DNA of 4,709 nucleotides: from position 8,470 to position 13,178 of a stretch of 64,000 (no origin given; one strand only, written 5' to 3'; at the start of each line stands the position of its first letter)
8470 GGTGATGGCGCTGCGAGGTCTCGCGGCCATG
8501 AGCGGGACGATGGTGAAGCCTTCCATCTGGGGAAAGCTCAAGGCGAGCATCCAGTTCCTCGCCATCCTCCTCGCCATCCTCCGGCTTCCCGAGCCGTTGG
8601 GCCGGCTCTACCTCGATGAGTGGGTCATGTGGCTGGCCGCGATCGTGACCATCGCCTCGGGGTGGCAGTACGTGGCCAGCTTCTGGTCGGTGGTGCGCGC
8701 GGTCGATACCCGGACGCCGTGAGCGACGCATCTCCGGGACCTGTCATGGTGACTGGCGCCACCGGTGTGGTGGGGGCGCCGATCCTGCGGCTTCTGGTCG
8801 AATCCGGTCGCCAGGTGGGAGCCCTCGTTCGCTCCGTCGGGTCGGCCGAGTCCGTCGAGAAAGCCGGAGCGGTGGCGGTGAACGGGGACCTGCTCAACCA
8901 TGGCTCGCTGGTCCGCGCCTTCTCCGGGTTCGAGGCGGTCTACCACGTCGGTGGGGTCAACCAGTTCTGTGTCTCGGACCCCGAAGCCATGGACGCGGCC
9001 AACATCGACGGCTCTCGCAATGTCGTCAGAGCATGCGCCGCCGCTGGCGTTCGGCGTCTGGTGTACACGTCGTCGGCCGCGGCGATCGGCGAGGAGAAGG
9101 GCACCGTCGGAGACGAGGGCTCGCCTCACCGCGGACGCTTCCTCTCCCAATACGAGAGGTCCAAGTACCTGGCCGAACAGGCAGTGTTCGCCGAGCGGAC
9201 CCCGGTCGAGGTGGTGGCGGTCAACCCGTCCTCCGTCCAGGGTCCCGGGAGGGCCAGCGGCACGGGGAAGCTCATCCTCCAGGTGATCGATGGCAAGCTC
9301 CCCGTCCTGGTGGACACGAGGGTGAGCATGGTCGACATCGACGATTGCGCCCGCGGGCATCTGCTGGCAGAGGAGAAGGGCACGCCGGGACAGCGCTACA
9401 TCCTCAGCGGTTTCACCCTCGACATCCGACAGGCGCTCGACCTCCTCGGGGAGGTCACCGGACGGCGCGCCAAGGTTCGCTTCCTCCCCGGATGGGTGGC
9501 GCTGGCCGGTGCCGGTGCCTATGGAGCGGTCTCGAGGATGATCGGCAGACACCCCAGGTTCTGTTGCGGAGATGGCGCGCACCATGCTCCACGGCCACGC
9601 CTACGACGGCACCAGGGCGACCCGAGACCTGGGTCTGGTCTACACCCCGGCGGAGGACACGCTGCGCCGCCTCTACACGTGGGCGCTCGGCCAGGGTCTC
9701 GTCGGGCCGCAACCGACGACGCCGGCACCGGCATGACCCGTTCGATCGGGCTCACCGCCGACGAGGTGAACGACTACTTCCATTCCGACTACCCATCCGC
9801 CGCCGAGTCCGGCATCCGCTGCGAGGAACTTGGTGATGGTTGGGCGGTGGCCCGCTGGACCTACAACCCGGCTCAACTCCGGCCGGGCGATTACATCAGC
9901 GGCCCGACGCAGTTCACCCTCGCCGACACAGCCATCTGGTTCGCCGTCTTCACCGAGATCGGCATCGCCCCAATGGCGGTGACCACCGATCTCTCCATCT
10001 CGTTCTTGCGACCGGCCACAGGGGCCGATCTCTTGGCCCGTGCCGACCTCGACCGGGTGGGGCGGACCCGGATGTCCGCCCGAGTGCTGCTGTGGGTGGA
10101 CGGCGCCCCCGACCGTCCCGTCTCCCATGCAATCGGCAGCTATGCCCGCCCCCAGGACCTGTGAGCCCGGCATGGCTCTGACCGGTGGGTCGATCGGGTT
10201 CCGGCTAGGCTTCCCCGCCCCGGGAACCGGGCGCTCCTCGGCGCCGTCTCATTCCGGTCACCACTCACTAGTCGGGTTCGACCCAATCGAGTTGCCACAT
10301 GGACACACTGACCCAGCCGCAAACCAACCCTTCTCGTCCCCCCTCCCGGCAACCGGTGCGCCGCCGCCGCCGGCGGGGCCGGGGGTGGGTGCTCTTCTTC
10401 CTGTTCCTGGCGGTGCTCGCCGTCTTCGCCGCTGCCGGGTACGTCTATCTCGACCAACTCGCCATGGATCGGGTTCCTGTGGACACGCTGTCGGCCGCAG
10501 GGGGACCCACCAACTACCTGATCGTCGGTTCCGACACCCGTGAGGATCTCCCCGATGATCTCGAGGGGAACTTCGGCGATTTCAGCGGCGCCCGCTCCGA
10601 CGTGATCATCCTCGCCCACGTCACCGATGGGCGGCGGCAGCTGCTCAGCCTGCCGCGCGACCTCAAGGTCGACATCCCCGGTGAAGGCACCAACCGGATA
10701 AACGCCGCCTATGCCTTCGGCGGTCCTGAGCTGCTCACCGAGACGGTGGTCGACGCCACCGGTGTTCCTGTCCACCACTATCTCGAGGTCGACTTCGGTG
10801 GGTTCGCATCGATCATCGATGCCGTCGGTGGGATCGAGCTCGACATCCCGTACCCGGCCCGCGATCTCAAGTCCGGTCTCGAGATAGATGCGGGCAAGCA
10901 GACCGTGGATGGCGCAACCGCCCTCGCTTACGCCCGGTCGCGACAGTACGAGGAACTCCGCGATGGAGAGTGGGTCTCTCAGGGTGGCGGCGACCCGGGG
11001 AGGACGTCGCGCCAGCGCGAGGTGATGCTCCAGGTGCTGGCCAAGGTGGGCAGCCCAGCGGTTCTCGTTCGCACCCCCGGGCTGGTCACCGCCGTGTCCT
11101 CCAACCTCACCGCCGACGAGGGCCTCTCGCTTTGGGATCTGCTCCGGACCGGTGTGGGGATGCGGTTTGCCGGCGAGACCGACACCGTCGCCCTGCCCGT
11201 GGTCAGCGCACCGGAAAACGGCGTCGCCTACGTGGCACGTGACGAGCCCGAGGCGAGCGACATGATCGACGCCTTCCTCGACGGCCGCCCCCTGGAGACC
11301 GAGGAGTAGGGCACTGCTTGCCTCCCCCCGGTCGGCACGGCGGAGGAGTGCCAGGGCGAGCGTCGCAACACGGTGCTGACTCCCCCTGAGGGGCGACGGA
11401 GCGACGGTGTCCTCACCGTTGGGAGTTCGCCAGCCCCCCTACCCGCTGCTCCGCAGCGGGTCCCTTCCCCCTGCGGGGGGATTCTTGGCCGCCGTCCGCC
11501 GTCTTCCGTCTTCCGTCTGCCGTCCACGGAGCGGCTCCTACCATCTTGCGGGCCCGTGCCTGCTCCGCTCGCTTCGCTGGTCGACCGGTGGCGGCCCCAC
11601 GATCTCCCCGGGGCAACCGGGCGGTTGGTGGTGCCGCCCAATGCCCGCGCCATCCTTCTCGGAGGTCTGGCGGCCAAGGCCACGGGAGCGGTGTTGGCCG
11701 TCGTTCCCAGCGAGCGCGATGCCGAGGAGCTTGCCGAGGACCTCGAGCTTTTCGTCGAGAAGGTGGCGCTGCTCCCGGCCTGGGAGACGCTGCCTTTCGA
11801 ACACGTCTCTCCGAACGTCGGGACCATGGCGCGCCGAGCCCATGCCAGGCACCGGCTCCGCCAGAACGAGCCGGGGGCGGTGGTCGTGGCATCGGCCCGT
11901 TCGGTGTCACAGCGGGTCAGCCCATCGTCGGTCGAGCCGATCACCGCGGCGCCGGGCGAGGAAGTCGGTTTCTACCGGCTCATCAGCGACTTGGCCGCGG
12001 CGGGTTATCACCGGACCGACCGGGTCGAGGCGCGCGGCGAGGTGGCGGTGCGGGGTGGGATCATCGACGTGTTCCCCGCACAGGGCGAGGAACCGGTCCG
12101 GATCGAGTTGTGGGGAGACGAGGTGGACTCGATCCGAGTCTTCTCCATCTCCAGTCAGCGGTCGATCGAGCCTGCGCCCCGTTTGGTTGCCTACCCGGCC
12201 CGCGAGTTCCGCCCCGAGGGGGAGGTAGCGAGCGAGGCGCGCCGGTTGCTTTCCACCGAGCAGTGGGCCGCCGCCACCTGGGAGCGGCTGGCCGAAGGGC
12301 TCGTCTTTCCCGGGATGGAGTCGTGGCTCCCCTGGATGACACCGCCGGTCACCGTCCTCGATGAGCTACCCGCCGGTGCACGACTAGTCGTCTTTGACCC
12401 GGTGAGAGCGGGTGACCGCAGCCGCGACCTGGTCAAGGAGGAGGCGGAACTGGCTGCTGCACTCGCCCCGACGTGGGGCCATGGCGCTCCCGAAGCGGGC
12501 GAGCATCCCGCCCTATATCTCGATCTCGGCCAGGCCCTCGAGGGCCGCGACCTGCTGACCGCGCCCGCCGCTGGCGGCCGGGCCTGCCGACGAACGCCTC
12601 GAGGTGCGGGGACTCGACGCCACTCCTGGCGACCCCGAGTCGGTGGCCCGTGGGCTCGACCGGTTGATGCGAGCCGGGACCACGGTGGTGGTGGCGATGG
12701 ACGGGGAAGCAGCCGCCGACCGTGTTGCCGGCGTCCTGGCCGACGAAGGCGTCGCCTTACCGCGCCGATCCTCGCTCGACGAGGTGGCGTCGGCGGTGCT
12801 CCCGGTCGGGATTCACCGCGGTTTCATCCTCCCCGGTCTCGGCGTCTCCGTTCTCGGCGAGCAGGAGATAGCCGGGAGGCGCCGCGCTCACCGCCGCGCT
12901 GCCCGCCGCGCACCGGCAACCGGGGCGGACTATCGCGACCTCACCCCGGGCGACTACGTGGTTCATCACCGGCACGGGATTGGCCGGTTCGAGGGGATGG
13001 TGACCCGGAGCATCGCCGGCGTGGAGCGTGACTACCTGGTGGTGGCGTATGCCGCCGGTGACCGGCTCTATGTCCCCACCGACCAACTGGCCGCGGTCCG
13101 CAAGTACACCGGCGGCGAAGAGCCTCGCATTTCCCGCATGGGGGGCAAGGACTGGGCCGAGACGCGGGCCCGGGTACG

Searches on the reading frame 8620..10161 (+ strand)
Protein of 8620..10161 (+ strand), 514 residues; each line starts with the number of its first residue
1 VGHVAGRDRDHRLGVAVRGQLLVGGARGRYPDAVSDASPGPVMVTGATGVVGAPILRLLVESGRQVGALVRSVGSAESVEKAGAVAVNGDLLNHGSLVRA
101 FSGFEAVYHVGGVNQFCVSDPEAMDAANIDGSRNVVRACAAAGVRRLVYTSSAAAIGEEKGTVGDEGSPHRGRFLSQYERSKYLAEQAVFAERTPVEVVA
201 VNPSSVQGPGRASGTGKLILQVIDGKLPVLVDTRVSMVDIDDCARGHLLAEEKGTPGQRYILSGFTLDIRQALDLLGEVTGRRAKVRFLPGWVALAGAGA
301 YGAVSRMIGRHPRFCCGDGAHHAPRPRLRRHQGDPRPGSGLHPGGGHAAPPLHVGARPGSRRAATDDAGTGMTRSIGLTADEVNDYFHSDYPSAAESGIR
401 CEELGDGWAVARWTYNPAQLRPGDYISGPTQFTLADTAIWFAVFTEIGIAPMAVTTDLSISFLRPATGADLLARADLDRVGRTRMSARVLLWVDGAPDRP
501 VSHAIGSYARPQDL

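Call 75: search_protein_families(library=pfam, proteins=[window:8620-10161:+], max_evalue=0.001)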
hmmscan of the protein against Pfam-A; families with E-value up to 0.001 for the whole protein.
window:8620-10161:+ (514 aa): 9 families
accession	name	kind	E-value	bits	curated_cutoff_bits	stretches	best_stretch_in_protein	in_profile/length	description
PF01370.27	Epimerase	-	1.3e-26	93.9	20.9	1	42-260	1-237/240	NAD dependent epimerase/dehydratase family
PF01073.25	3Beta_HSD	-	2.3e-24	86.3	22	1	43-213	1-188/280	3-beta hydroxysteroid dehydrogenase/isomerase family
PF13460.12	NAD_binding_10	-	1.2e-18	68.1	27.2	1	46-204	1-144/184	NAD(P)H-binding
PF05368.20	NmrA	-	1.9e-14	54.4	27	1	42-154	5-109/298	NmrA-like family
PF07993.18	NAD_binding_4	-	1.3e-11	44.6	20.1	1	103-216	88-214/258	Male sterility protein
PF03061.28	4HBT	-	2.1e-10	41.2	20.6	1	425-494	3-73/79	Thioesterase superfamily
PF16363.11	GDP_Man_Dehyd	-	1.1e-09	38.7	27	1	43-221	1-199/332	GDP-mannose 4,6 dehydratase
PF04321.23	RmlD_sub_bind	-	3.7e-08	33.2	27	1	42-195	3-142/287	RmlD substrate binding domain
PF02719.21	Polysacc_synt_2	-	2e-05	24.4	20.2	1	42-156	1-132/293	Polysaccharide biosynthesis protein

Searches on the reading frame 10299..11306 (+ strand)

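Call 75: search_protein_families(library=pfam, proteins=[window:10299-11306:+], max_evalue=0.001)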
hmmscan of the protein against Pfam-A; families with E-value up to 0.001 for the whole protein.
window:10299-11306:+ (336 aa): 1 family
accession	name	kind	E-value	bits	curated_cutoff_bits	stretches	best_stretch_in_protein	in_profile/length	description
PF03816.19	LytR_cpsA_psr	-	5.3e-36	124.5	24.6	1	99-250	1-148/150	LytR_cpsA_psr family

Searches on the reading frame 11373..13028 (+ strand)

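Call 75: search_protein_families(library=pfam, proteins=[window:11373-13028:+], max_evalue=0.001)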
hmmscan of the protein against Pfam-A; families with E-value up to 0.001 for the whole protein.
window:11373-13028:+ (552 aa): 1 family
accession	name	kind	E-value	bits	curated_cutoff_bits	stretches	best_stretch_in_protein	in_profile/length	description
PF17757.6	UvrB_inter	-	9.7e-24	83.8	22.9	1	193-279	4-91/91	UvrB interaction domain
